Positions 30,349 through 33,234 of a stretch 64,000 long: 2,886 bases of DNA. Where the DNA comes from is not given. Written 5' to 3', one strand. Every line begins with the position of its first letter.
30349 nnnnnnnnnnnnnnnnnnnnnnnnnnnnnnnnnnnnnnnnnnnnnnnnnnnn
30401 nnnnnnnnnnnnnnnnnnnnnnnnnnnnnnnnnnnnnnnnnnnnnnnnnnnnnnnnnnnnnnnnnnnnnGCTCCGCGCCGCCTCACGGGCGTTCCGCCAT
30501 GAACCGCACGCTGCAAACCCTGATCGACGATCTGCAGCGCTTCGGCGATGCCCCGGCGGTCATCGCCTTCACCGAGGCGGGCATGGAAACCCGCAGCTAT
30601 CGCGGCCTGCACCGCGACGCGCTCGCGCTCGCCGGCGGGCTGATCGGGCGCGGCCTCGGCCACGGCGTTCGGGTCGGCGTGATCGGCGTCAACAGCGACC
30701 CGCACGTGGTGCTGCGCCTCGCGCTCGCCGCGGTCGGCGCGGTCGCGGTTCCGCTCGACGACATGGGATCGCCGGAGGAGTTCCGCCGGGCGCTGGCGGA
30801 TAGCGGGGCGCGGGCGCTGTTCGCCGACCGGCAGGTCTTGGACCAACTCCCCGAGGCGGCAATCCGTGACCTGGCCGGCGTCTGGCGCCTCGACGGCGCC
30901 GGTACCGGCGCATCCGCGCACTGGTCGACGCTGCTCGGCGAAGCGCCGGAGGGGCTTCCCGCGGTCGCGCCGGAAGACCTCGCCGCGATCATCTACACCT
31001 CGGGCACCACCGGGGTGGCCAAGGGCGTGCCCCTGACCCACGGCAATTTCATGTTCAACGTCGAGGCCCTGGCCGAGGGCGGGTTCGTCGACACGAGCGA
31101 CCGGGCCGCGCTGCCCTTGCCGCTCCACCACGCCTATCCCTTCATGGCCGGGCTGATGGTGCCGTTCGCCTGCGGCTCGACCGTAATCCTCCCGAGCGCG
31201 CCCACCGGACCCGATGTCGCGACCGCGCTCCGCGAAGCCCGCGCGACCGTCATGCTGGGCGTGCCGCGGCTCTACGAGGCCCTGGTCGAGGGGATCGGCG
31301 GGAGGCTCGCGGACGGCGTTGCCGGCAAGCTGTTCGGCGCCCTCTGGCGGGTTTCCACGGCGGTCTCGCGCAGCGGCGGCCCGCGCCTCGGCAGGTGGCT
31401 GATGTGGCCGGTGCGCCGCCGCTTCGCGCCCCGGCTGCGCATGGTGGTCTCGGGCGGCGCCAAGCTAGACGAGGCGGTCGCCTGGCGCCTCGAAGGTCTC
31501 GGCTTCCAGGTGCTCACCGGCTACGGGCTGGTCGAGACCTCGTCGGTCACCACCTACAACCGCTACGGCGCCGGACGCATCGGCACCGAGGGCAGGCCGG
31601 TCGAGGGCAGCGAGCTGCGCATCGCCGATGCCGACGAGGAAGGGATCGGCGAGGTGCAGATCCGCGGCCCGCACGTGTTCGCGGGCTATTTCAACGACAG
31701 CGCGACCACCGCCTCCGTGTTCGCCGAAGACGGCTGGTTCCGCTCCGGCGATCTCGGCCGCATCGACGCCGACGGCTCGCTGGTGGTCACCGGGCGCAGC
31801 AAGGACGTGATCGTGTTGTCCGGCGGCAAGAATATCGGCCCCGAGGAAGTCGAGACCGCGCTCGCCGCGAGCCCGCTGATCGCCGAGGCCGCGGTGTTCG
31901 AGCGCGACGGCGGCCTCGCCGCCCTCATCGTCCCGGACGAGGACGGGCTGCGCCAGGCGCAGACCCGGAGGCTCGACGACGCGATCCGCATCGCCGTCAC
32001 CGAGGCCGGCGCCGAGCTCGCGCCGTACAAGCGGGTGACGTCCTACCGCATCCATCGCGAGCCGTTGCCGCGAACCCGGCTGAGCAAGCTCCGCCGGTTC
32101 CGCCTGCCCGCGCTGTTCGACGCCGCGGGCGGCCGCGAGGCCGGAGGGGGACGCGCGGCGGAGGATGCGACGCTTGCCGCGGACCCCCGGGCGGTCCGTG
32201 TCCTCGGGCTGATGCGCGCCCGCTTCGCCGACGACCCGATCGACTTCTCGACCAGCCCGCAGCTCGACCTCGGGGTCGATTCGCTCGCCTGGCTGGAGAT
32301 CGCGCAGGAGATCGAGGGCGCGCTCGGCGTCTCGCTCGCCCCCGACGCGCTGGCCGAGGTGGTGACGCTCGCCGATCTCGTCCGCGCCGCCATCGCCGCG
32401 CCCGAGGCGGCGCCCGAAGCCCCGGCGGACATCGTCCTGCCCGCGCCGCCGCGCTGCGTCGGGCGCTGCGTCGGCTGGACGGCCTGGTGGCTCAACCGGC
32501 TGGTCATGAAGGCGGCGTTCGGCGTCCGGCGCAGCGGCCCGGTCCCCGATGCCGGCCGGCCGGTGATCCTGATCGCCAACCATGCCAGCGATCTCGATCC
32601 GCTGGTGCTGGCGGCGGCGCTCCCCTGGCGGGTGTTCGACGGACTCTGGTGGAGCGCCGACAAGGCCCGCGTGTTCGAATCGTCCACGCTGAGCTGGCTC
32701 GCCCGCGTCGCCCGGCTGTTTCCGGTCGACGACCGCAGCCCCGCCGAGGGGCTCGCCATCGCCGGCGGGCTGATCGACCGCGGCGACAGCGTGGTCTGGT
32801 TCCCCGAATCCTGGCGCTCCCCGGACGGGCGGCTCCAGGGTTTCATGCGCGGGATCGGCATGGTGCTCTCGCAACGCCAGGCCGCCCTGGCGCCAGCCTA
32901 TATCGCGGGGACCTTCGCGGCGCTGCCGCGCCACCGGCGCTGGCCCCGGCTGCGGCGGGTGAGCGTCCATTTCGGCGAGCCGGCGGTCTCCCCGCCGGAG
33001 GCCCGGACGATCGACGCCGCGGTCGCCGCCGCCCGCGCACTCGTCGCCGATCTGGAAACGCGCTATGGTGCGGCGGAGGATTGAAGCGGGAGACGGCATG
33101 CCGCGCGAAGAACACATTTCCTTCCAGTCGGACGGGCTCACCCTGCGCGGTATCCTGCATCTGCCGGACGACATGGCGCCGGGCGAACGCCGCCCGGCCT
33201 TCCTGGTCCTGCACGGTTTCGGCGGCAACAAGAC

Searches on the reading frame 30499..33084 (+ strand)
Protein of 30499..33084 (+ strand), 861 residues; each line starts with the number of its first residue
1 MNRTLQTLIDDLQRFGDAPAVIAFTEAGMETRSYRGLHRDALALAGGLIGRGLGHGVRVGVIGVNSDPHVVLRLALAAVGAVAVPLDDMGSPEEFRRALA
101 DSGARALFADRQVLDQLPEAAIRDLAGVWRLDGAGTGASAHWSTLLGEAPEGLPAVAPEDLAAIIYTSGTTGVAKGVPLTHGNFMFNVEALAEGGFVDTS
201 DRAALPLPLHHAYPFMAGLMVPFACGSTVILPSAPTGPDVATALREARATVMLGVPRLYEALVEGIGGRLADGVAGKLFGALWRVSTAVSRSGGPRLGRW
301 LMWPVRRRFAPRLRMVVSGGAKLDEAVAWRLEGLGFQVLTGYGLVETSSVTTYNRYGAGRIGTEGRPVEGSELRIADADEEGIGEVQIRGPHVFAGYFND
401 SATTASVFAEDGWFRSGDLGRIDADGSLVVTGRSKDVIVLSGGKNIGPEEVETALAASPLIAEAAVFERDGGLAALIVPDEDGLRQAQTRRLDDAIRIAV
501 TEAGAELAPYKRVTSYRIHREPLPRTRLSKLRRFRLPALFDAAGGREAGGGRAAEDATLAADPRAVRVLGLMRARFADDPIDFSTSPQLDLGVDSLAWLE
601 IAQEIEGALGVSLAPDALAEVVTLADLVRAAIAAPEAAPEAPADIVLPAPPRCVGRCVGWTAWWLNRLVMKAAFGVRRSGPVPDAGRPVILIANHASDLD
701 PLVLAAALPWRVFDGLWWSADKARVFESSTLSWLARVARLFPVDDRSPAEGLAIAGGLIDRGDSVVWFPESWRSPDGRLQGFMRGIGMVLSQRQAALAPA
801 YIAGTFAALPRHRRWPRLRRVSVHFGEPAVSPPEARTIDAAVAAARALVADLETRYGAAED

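Call 3: search_protein_families(library=pfam, proteins=[window:30499-33084:+], max_evalue=0.01)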
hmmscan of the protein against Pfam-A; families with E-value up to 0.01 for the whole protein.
window:30499-33084:+ (861 aa): 5 families
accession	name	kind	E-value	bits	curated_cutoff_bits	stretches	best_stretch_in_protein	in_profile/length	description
PF00501.34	AMP-binding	-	3.6e-69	233.8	29.9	1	13-398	6-384/384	AMP-binding enzyme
PF01553.26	Acyltransferase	-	4.5e-12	46.3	23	1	686-802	13-131/132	Acyltransferase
PF00550.31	PP-binding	-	9.4e-09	35.8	20.8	1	577-630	14-66/67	Phosphopantetheine attachment site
PF23562.2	AMP-binding_C_3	-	1.7e-07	32.1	20.8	1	436-533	2-105/124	AMP-binding enzyme C-terminal domain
PF13193.12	AMP-binding_C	-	2.8e-06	28.6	24.5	1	450-530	1-76/76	AMP-binding enzyme C-terminal domain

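Call 4: search_protein_families(library=ncbifam, proteins=[window:30499-33084:+], max_evalue=0.01)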
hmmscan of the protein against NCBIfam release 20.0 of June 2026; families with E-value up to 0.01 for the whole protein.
window:30499-33084:+ (861 aa): 107 families (the best 25 are shown)
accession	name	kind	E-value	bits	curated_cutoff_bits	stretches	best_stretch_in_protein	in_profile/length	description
NF004837.0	PRK06187.1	subfamily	2.1e-71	240.8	476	2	310-537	285-519/531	long-chain-fatty-acid--CoA ligase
NF005801.1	PRK07656.1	equivalog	1.6e-62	211.8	657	2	312-467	280-435/500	FadD3 family acyl-CoA ligase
NF005702.0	PRK07514.1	subfamily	7.8e-62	209.3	558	2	308-467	267-432/506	malonyl-CoA synthase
NF004511.1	PRK05852.1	equivalog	1.3e-55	189.1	650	2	308-470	271-439/505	FadD7 family fatty acid--CoA ligase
NF004114.0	PRK05605.1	equivalog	2.4e-55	187.9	766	3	313-534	340-563/575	long-chain-fatty-acid--CoA ligase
NF005858.0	PRK07787.1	subfamily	1.5e-53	181.9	575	1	37-535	27-467/471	acyl-CoA synthetase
NF038343.1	ligase_FadD11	exception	8.4e-51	173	950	2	312-547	328-557/585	fatty acid--CoA ligase FadD11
NF006182.0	PRK08316.1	subfamily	5.1e-50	170.4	663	2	27-262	32-274/523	fatty acyl-CoA synthetase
NF004758.0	PRK06087.1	equivalog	1.7e-49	168.7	736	2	312-467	304-465/548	medium-chain fatty-acid--CoA ligase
TIGR01923.1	menE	equivalog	5e-49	167.4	330.15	2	311-467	224-380/442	o-succinylbenzoate--CoA ligase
NF006386.0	PRK08633.1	equivalog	2e-48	164.9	1221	3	50-256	659-880/1147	acyl-[ACP]--phospholipid O-acyltransferase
NF009233.0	PRK12583.1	subfamily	1.7e-47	162.1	832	3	337-467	345-482/558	fatty acid CoA ligase family protein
TIGR01733.1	AA-adenyl-dom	subfamily_domain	2.7e-47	161.5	317.4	2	33-264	1-228/409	amino acid adenylation domain-containing protein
NF005714.0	PRK07529.1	subfamily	3.9e-47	160.9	632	2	304-467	331-507/640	acyl-CoA synthetase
NF006181.0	PRK08314.1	subfamily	1.3e-45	155.8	705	3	312-468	320-485/563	long-chain-fatty-acid--CoA ligase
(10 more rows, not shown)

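Call 5: find_homologous_proteins(query=window:30499-33084:+, max_evalue=1e-10)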
Query window:30499-33084:+ (861 aa): 4088 proteins with E <= 1e-10 among 8000 candidates; the best 120 are listed.
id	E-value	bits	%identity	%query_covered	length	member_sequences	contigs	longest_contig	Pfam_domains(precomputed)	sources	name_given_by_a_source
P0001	0.0e+0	1892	100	100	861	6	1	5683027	PF00550.32,PF00501.35,PF23562.3,PF13193.13,PF01553.27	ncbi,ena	-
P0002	0.0e+0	1699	90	100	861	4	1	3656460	PF00550.32,PF00501.35,PF23562.3,PF13193.13,PF01553.27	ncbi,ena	-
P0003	0.0e+0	1676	89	100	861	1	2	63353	PF00550.32,PF00501.35,PF23562.3,PF13193.13,PF01553.27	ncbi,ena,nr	ncbi:MAG: AMP-binding protein [Defluviicoccus sp.]|nr:AMP-binding protein [Defluviicoccus sp.] MDE03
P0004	0.0e+0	1554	83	100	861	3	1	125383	PF00550.32,PF00501.35,PF23562.3,PF13193.13,PF01553.27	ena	-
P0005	0.0e+0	1528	82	100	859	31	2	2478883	PF00550.32,PF00501.35,PF23562.3,PF13193.13,PF01553.27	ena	-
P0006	0.0e+0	1502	80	100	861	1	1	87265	PF00550.32,PF00501.35,PF23562.3,PF01553.27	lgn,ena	-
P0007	0.0e+0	1501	79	100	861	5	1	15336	PF00550.32,PF00501.35,PF23562.3,PF01553.27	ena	-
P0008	0.0e+0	1501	80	100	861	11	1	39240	PF00550.32,PF00501.35,PF23562.3,PF13193.13,PF01553.27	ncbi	-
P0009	0.0e+0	1500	80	100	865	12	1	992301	PF00550.32,PF00501.35,PF13193.13,PF01553.27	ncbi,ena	-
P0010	0.0e+0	1484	79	100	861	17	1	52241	PF00550.32,PF00501.35,PF23562.3,PF13193.13,PF01553.27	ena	-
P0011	0.0e+0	1483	79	100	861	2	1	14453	PF00550.32,PF00501.35,PF23562.3,PF13193.13,PF01553.27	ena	-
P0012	0.0e+0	1464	77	100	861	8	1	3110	PF00550.32,PF00501.35,PF23562.3,PF13193.13,PF01553.27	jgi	-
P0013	0.0e+0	1451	77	100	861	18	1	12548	PF00550.32,PF00501.35,PF23562.3,PF13193.13,PF01553.27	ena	-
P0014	0.0e+0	1399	74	100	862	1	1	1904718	PF00550.32,PF00501.35,PF23562.3,PF13193.13,PF01553.27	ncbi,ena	-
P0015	0.0e+0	1063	81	70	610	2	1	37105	PF00501.35,PF23562.3,PF13193.13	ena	-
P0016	8.9e-282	955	57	96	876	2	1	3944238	PF00550.32,PF00501.35,PF01553.27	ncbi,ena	-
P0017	2.6e-274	931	53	99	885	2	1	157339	PF00550.32,PF00501.35,PF01553.27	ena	-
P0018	1.9e-271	921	53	96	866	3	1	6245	PF00550.32,PF00501.35,PF01553.27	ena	-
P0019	2.6e-271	921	54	97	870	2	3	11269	PF00550.32,PF00501.35,PF23562.3,PF13193.13,PF01553.27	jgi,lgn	jgi:long-chain acyl-CoA synthetase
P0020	8.5e-267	906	53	97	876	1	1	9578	PF00550.32,PF00501.35,PF13193.13,PF01553.27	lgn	-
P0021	4.9e-263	893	53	96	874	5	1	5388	PF00550.32,PF00501.35,PF23562.3,PF13193.13,PF01553.27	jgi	jgi:long-chain acyl-CoA synthetase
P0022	4.5e-262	890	52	99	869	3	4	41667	PF00550.32,PF00501.35,PF13193.13,PF01553.27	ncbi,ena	-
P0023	1.1e-261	889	54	94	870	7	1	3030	PF00550.32,PF00501.35,PF13193.13,PF01553.27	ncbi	-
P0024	7.1e-261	886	51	99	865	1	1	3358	PF00550.32,PF00501.35,PF13193.13,PF01553.27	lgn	-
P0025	7.4e-259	879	52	94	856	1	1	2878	PF00550.32,PF00501.35,PF13193.13,PF01553.27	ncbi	-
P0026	1.8e-251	855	51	99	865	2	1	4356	PF00550.32,PF00501.35,PF13193.13,PF01553.27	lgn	-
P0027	2.4e-241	821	50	96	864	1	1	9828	PF00550.32,PF00501.35,PF01553.27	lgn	-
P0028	2.8e-234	798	49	97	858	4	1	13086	PF00550.32,PF00501.35,PF13193.13,PF01553.27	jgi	-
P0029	1.5e-221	756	47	96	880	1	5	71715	PF00550.32,PF00501.35,PF01553.27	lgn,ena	-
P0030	3.4e-217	742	47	96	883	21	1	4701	PF00550.32,PF00501.35,PF01553.27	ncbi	ncbi:MAG: AMP-binding protein [Alphaproteobacteria bacterium]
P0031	4.5e-217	741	47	96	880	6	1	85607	PF00550.32,PF00501.35,PF01553.27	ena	-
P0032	3.3e-216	738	46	96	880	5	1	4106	PF00550.32,PF00501.35,PF01553.27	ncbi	-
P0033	8.0e-212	724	46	93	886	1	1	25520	PF00550.32,PF00501.35,PF13193.13,PF01553.27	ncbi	ncbi:MAG: AMP-binding protein [Alphaproteobacteria bacterium]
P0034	1.9e-211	723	44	97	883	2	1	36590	PF00550.32,PF00501.35,PF01553.27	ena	-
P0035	9.9e-211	720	46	96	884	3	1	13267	PF00501.35,PF01553.27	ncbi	-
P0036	6.8e-209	714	44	96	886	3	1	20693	PF00550.32,PF00501.35,PF13193.13,PF01553.27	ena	-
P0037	8.6e-209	714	46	98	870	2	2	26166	PF00550.32,PF00501.35,PF01553.27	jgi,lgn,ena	-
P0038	4.6e-208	711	44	97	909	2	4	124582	PF00550.32,PF00501.35,PF01553.27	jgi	jgi:long-chain acyl-CoA synthetase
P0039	2.2e-207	709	44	98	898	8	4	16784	PF00550.32,PF00501.35,PF01553.27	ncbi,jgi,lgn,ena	jgi:long-chain acyl-CoA synthetase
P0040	6.9e-207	707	44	96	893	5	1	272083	PF00550.32,PF00501.35,PF01553.27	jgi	jgi:long-chain acyl-CoA synthetase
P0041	1.3e-205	703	45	96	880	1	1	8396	PF00550.32,PF00501.35,PF01553.27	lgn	-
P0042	1.7e-205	703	46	96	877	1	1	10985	PF00550.32,PF00501.35,PF23562.3,PF01553.27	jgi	-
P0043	2.5e-205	702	44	96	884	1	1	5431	PF00550.32,PF00501.35,PF01553.27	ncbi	-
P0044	4.4e-204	698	46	94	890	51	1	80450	PF00501.35,PF01553.27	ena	-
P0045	3.0e-203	695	45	98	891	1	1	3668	PF00550.32,PF00501.35,PF01553.27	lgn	-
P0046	3.4e-203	695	44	99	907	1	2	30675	PF00550.32,PF00501.35,PF13193.13,PF01553.27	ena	-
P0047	3.5e-203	695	46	96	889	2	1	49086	PF00550.32,PF00501.35,PF13193.13,PF01553.27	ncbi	ncbi:MAG: AMP-binding protein [Rhodospirillales bacterium]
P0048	7.1e-203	694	45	96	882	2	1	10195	PF00501.35,PF01553.27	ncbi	-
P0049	7.2e-203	694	46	96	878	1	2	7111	PF00550.32,PF00501.35,PF13193.13,PF01553.27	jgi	jgi:long-chain acyl-CoA synthetase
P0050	4.3e-202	692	45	96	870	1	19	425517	PF00550.32,PF00501.35,PF01553.27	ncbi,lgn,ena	-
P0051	4.4e-202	692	45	96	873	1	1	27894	PF00550.32,PF00501.35,PF01553.27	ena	-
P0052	4.8e-202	691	46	96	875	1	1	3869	PF00550.32,PF00501.35,PF01553.27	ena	-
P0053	6.1e-201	688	43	97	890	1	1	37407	PF00550.32,PF00501.35,PF01553.27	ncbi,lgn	-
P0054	1.4e-200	687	45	95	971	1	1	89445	PF00501.35,PF01553.27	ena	-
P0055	1.8e-200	686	45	99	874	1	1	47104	PF00550.32,PF00501.35,PF01553.27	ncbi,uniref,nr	ncbi:AMP-binding protein [Ferruginivarius sediminum]|uniref:Carrier domain-containing protein n=1 Ta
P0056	3.0e-200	686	43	97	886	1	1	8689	PF00550.32,PF00501.35,PF01553.27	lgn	-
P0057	1.4e-199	683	45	98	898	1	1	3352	PF00550.32,PF00501.35,PF01553.27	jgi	-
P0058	1.4e-199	683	43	99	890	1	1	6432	PF00550.32,PF00501.35,PF01553.27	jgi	-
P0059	1.5e-199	683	43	96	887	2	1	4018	PF00550.32,PF00501.35,PF13193.13,PF01553.27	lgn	-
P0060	3.0e-199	682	44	96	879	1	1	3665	PF00550.32,PF00501.35,PF13193.13,PF01553.27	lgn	-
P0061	3.6e-199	682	44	99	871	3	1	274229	PF00550.32,PF00501.35,PF01553.27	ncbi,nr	ncbi:MAG: long-chain-fatty-acid--CoA ligase [Alphaproteobacteria bacterium]|nr:MAG: long-chain-fatty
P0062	9.7e-199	681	43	99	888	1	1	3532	PF00550.32,PF00501.35,PF01553.27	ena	-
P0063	1.3e-198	680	44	96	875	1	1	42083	PF00550.32,PF00501.35,PF01553.27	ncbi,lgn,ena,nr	ncbi:MAG: long-chain acyl-CoA synthetase [Rhodospirillaceae bacterium]|nr:MAG: long-chain acyl-CoA s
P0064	3.3e-198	679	44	96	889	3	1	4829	PF00550.32,PF00501.35,PF01553.27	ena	-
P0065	6.5e-198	678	45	96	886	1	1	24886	PF00550.32,PF00501.35,PF01553.27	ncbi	-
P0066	1.1e-197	677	44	96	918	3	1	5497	PF00550.32,PF00501.35,PF01553.27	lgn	-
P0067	1.1e-197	677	42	96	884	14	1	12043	PF00550.32,PF00501.35,PF01553.27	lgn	-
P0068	4.8e-197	675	44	96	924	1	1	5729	PF00501.35,PF23562.3,PF01553.27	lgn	-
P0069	1.1e-196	674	45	96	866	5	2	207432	PF00501.35,PF01553.27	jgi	jgi:long-chain acyl-CoA synthetase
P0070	1.3e-196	674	43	96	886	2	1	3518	PF00550.32,PF00501.35,PF01553.27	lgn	-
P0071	1.3e-196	673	45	99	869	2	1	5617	PF00550.32,PF00501.35,PF01553.27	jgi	-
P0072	1.3e-196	673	44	95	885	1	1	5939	PF00501.35,PF01553.27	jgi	jgi:long-chain acyl-CoA synthetase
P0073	1.5e-196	673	44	98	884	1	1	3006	PF00550.32,PF00501.35,PF01553.27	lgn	-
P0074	2.2e-196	673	44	96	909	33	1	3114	PF00550.32,PF00501.35,PF01553.27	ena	-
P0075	2.8e-196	672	44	96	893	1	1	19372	PF00550.32,PF00501.35,PF01553.27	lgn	-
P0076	3.0e-196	672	44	96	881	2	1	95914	PF00501.35,PF13193.13,PF01553.27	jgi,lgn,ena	-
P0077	5.9e-196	671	44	96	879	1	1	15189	PF00550.32,PF00501.35,PF01553.27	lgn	-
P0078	9.9e-196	671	44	96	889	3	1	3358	PF00501.35,PF01553.27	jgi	jgi:long-chain acyl-CoA synthetase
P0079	1.4e-195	670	44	97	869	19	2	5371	PF00550.32,PF00501.35,PF01553.27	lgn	-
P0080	1.7e-195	670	45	98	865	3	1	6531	PF00550.32,PF00501.35,PF23562.3,PF13193.13,PF01553.27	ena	-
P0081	1.8e-195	670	44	95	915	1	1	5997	PF00501.35,PF01553.27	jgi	jgi:long-chain acyl-CoA synthetase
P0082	2.6e-195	669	44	98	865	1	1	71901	PF00550.32,PF00501.35,PF23562.3,PF13193.13,PF01553.27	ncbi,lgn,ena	-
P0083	3.1e-195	669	44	96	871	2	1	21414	PF00550.32,PF00501.35,PF01553.27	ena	-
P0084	5.3e-195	668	44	96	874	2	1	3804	PF00550.32,PF00501.35,PF01553.27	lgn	-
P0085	5.7e-195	668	44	98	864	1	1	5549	PF00550.32,PF00501.35,PF23562.3,PF01553.27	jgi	jgi:long-chain acyl-CoA synthetase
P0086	7.3e-195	668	45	96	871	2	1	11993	PF00550.32,PF00501.35,PF01553.27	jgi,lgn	-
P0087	8.1e-195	668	46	96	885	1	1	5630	PF00550.32,PF00501.35,PF13193.13,PF01553.27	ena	-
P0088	1.2e-194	667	41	99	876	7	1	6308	PF00550.32,PF00501.35,PF01553.27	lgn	-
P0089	1.4e-194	667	45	96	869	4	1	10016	PF00550.32,PF00501.35,PF01553.27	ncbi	-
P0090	1.7e-194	666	46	96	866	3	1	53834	PF00550.32,PF00501.35,PF01553.27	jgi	-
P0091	7.9e-194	664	43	95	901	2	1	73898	PF00501.35,PF23562.3,PF01553.27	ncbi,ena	-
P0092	9.1e-194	664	43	95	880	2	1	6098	PF00550.32,PF00501.35,PF01553.27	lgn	-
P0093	1.2e-193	664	43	96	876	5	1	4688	PF00550.32,PF00501.35,PF23562.3,PF01553.27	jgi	jgi:long-chain acyl-CoA synthetase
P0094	1.7e-193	663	44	96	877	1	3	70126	PF00550.32,PF00501.35,PF01553.27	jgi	jgi:long-chain acyl-CoA synthetase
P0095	2.1e-193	663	43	96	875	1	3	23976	PF00550.32,PF00501.35,PF01553.27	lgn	-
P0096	4.6e-193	662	45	96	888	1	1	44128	PF00550.32,PF00501.35,PF23562.3,PF01553.27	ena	-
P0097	4.8e-193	662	44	98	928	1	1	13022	PF00550.32,PF00501.35,PF23562.3,PF13193.13,PF01553.27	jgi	jgi:long-chain acyl-CoA synthetase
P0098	5.1e-193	662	44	96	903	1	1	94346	PF00550.32,PF00501.35,PF23562.3,PF13193.13,PF01553.27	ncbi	-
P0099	6.4e-193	661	44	97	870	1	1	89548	PF00550.32,PF00501.35,PF13193.13,PF01553.27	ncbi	-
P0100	6.6e-193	661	43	99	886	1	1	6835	PF00550.32,PF00501.35,PF01553.27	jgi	jgi:long-chain acyl-CoA synthetase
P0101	7.1e-193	661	43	96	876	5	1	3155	PF00550.32,PF00501.35,PF01553.27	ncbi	-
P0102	1.3e-192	660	44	97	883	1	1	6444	PF00550.32,PF00501.35,PF01553.27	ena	-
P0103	1.3e-192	660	44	96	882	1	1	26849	PF00550.32,PF00501.35,PF01553.27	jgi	-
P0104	1.3e-192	660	44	96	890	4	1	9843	PF00550.32,PF00501.35,PF01553.27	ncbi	-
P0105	1.6e-192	660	45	98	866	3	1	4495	PF00550.32,PF00501.35,PF01553.27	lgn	-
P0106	2.8e-192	659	44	96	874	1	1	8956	PF00501.35,PF23562.3,PF01553.27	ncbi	-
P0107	3.2e-192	659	42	99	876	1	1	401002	PF00550.32,PF00501.35,PF01553.27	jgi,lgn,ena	-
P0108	3.3e-192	659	44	98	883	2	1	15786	PF00550.32,PF00501.35,PF01553.27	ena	-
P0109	3.4e-192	659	43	96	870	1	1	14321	PF00550.32,PF00501.35,PF01553.27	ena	-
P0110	8.4e-192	658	46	96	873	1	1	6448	PF00550.32,PF00501.35,PF01553.27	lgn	-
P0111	9.4e-192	657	43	96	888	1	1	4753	PF00501.35,PF01553.27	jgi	jgi:long-chain acyl-CoA synthetase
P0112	1.9e-191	656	43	99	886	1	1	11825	PF00550.32,PF00501.35,PF01553.27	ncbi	-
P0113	2.3e-191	656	44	96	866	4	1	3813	PF00550.32,PF00501.35,PF01553.27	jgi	-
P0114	2.5e-191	656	44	96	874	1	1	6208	PF00501.35,PF23562.3,PF01553.27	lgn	-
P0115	2.5e-191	656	44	96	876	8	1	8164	PF00550.32,PF00501.35,PF01553.27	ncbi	-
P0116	2.6e-191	656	44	96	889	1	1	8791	PF00550.32,PF00501.35,PF01553.27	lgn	-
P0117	2.6e-191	656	45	96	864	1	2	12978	PF00550.32,PF00501.35,PF01553.27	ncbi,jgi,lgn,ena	-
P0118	2.9e-191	656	43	96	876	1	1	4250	PF00550.32,PF00501.35,PF01553.27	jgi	jgi:long-chain acyl-CoA synthetase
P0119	3.1e-191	656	44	97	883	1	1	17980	PF00550.32,PF00501.35,PF01553.27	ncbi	-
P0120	3.5e-191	656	43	93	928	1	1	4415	PF00550.32,PF00501.35,PF01553.27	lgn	-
